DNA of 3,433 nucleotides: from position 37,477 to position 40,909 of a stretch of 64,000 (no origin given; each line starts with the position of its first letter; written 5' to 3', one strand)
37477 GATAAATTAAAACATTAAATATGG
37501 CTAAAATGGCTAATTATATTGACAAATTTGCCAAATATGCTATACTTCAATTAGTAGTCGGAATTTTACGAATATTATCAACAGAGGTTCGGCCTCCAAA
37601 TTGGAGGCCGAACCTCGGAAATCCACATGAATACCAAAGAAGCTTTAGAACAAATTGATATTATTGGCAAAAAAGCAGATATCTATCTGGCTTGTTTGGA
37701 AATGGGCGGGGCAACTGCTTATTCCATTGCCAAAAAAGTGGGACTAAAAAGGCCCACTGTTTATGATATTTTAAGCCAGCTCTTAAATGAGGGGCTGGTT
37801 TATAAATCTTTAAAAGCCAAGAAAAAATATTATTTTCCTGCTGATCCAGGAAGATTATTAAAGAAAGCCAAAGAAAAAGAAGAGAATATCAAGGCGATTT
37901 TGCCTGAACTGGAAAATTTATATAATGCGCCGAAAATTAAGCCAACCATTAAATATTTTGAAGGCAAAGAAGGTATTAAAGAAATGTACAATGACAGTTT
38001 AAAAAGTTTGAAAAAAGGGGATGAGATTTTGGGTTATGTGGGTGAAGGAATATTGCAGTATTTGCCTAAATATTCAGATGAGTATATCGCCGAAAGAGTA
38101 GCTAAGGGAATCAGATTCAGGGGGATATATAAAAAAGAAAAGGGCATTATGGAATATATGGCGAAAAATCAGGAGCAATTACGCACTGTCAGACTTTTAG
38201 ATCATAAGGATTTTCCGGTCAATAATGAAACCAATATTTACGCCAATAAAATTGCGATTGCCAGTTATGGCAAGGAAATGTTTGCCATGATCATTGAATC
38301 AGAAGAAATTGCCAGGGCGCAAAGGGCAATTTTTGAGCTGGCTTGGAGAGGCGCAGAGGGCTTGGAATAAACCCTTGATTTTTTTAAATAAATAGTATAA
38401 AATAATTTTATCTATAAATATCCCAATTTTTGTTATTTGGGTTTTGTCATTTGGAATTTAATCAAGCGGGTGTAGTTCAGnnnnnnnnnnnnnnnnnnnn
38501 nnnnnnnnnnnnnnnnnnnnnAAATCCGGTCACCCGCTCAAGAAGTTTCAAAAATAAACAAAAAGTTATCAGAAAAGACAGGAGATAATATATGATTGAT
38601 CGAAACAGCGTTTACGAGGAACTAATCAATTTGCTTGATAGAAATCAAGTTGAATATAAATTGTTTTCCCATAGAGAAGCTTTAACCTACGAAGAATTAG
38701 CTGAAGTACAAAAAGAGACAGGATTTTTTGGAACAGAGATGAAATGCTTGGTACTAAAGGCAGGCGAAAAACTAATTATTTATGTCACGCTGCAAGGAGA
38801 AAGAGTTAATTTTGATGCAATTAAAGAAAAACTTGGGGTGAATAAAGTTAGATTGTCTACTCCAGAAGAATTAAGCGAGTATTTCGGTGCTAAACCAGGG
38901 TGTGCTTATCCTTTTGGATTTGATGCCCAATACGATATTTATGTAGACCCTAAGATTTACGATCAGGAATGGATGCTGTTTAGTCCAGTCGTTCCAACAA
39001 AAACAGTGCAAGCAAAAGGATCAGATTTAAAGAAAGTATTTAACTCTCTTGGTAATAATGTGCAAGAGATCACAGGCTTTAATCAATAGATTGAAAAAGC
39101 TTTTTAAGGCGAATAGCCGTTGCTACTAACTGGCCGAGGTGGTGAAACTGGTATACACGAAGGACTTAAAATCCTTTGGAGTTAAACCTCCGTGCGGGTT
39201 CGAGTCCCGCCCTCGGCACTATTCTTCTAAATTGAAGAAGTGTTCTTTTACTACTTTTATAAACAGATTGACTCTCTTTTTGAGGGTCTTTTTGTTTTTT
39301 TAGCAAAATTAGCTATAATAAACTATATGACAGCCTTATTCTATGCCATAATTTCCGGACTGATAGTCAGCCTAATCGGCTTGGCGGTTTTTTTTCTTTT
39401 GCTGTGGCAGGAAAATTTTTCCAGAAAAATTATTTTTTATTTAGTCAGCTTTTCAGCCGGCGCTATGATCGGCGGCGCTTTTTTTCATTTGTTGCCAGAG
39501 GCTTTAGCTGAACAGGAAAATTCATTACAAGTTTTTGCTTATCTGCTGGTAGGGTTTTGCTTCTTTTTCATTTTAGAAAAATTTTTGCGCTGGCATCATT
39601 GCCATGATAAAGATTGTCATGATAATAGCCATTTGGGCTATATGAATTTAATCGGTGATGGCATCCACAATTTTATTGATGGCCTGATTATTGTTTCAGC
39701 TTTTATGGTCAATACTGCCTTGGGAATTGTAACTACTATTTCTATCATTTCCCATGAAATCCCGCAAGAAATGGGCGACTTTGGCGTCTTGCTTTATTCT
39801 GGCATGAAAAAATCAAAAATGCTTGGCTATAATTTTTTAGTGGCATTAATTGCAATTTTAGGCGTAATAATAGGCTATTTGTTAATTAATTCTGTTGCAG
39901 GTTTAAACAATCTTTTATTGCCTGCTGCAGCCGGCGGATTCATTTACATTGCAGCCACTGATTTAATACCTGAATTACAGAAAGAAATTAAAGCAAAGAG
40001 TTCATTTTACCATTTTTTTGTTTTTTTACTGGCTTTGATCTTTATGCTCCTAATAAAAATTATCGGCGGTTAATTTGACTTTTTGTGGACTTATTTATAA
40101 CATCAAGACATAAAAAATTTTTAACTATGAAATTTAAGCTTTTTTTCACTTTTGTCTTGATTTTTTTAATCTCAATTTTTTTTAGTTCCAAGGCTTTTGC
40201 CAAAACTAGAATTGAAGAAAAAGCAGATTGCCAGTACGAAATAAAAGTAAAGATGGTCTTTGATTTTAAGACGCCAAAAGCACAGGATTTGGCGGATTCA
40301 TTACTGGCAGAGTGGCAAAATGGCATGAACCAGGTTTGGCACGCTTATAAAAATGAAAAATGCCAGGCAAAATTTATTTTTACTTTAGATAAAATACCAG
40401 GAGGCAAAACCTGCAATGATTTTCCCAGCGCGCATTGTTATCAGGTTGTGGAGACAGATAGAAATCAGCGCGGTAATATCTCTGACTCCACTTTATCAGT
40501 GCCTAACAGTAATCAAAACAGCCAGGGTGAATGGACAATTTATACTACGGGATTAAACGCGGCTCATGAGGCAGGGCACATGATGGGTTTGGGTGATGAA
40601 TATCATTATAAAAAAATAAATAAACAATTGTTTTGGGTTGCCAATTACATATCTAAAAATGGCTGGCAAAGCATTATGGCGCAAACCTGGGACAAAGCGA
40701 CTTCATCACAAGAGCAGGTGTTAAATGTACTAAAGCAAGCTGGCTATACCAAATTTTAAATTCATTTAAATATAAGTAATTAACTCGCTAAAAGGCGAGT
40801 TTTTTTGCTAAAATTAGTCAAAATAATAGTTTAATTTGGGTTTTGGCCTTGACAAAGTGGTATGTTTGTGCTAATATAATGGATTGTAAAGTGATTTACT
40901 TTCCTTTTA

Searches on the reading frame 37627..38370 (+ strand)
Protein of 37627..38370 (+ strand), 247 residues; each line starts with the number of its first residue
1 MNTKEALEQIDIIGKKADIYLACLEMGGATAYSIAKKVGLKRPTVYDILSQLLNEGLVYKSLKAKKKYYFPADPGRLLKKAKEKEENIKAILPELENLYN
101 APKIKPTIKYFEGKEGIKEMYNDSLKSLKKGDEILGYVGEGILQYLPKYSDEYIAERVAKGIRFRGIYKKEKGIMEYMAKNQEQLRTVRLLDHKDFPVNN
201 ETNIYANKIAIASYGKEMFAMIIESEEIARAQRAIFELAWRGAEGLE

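Call 71: search_protein_families(library=pfam, proteins=[window:37627-38370:+], max_evalue=0.001)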
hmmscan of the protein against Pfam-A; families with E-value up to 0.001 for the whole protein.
window:37627-38370:+ (247 aa): 3 families
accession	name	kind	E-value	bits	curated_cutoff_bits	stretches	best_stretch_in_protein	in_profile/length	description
PF01978.25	TrmB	-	3e-13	49.9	25.6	1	16-74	10-67/68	Sugar-specific transcriptional regulator TrmB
PF01047.28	MarR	-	0.0003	21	24.6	1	25-61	14-50/59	MarR family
PF09339.16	HTH_IclR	-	0.00043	20.4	22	0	30-60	20-50/52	IclR helix-turn-helix domain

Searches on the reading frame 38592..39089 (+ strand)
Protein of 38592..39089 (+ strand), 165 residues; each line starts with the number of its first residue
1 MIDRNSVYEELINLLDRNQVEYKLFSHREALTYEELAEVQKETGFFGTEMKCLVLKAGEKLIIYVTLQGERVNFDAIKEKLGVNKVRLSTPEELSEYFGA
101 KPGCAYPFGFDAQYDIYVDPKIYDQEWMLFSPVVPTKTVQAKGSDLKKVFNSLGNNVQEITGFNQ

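Call 71: search_protein_families(library=pfam, proteins=[window:38592-39089:+], max_evalue=0.001)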
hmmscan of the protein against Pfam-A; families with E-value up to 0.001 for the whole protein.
window:38592-39089:+ (165 aa): 2 families
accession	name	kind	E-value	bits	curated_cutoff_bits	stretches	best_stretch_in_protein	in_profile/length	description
PF04073.20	tRNA_edit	-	4e-19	69.4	25.5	1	27-148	1-122/123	Aminoacyl-tRNA editing domain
PF02282.21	Herpes_UL42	-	0.00073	19.9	27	0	31-82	5-57/154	DNA polymerase processivity factor (UL42)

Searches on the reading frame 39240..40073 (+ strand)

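Call 71: search_protein_families(library=pfam, proteins=[window:39240-40073:+], max_evalue=0.001)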
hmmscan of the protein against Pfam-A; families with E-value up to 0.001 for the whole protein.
window:39240-40073:+ (277 aa): 1 family
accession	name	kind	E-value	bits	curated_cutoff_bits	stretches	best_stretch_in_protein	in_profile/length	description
PF02535.28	Zip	-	4.7e-44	151.4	35.1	2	119-272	164-322/323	ZIP Zinc transporter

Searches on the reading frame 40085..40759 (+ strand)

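Call 71: search_protein_families(library=pfam, proteins=[window:40085-40759:+], max_evalue=0.001)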
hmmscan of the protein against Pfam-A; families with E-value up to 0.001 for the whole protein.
window:40085-40759:+ (224 aa): 1 family
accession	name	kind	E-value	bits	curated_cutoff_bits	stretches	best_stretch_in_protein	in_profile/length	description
PF13688.12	Reprolysin_5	-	0.00085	20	27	0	62-203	69-189/196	Metallo-peptidase family M12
